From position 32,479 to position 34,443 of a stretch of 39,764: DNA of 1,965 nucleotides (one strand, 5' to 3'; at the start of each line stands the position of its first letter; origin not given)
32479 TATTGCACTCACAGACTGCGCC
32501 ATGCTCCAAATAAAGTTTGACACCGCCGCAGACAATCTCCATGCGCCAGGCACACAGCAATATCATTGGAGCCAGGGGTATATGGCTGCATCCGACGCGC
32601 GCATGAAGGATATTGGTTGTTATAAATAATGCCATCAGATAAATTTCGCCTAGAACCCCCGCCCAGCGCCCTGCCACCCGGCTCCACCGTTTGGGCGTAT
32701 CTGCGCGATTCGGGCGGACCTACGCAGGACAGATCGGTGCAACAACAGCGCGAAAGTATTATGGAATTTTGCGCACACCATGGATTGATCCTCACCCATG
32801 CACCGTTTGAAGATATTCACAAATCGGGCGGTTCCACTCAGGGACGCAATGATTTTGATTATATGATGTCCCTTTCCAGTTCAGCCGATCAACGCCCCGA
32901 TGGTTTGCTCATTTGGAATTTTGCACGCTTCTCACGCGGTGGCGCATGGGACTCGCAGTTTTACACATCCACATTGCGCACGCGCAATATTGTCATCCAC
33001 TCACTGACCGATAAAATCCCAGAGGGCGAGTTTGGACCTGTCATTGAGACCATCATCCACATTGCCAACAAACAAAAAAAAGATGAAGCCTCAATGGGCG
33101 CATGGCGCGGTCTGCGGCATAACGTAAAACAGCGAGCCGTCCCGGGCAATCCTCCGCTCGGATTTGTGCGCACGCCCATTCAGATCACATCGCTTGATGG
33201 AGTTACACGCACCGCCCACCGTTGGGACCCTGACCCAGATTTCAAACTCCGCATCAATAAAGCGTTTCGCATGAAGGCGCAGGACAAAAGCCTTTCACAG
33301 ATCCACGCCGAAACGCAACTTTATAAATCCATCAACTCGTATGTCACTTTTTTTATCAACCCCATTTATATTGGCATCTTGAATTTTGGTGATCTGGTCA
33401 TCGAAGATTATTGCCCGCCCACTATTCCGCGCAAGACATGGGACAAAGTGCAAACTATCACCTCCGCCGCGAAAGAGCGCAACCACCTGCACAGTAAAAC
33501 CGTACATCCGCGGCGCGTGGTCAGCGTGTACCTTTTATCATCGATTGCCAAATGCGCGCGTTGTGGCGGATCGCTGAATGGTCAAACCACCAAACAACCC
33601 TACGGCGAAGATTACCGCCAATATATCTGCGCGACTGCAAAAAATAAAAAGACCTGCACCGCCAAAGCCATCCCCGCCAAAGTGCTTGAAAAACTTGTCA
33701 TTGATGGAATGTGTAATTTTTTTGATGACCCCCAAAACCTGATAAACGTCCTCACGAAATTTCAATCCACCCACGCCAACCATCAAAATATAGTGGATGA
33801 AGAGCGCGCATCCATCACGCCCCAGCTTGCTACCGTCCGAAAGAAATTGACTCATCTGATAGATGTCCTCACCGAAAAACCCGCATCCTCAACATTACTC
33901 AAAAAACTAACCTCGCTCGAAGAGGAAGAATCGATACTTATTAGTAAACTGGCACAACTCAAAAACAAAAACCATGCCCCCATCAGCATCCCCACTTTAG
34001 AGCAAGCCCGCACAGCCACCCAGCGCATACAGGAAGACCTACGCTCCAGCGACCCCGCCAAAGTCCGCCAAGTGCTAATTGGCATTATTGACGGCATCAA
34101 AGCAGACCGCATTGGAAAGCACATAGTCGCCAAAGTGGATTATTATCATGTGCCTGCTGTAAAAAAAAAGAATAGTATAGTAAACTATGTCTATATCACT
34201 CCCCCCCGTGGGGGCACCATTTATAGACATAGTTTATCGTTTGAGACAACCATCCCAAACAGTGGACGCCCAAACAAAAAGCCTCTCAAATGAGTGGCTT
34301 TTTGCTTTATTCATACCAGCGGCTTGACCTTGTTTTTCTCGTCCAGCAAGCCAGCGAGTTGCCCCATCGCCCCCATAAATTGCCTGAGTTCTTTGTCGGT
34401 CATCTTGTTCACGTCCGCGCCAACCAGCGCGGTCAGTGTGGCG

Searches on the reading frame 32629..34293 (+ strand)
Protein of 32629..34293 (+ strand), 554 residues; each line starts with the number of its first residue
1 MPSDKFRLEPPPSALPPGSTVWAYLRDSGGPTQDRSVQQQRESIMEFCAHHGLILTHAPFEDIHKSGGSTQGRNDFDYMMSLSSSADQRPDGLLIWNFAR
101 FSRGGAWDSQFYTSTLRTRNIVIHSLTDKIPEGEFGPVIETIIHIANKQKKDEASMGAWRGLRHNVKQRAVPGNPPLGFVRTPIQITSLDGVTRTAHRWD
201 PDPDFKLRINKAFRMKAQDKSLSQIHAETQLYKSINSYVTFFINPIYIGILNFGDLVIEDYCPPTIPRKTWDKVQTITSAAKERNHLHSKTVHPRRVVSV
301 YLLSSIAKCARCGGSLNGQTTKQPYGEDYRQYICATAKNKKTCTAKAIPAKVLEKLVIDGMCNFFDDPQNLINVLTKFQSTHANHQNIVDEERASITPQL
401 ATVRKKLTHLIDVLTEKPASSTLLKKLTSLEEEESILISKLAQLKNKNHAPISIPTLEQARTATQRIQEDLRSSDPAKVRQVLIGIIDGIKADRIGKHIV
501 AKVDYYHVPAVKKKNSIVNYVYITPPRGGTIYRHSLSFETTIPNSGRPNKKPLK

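Call 8: search_protein_families(library=phrogs, proteins=[window:32629-34293:+], max_evalue=0.001)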
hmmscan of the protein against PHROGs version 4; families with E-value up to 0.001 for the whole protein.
window:32629-34293:+ (554 aa): 1 family
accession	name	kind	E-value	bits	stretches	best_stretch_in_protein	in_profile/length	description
phrog_95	-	integration and excision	4.3e-55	188.5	1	16-504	85-568/651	integrase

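Call 9: search_protein_families(library=ncbifam, proteins=[window:32629-34293:+], max_evalue=0.01)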
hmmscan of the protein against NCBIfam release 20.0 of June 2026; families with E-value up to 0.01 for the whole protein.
window:32629-34293:+ (554 aa): 3 families
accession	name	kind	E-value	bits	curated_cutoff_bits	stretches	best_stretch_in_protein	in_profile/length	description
NF047343.1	SCCmet_CcrB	equivalog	5.8e-22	78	900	1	256-521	257-516/542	cassette chromosome recombinase CcrB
NF041201.1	recomb_XisF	equivalog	2.6e-12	46.5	375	1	231-373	218-365/465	fdxN element excision recombinase XisF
NF047344.1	SCCmet_CcrA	equivalog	1.9e-09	37.2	700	1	242-430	212-387/442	cassette chromosome recombinase CcrA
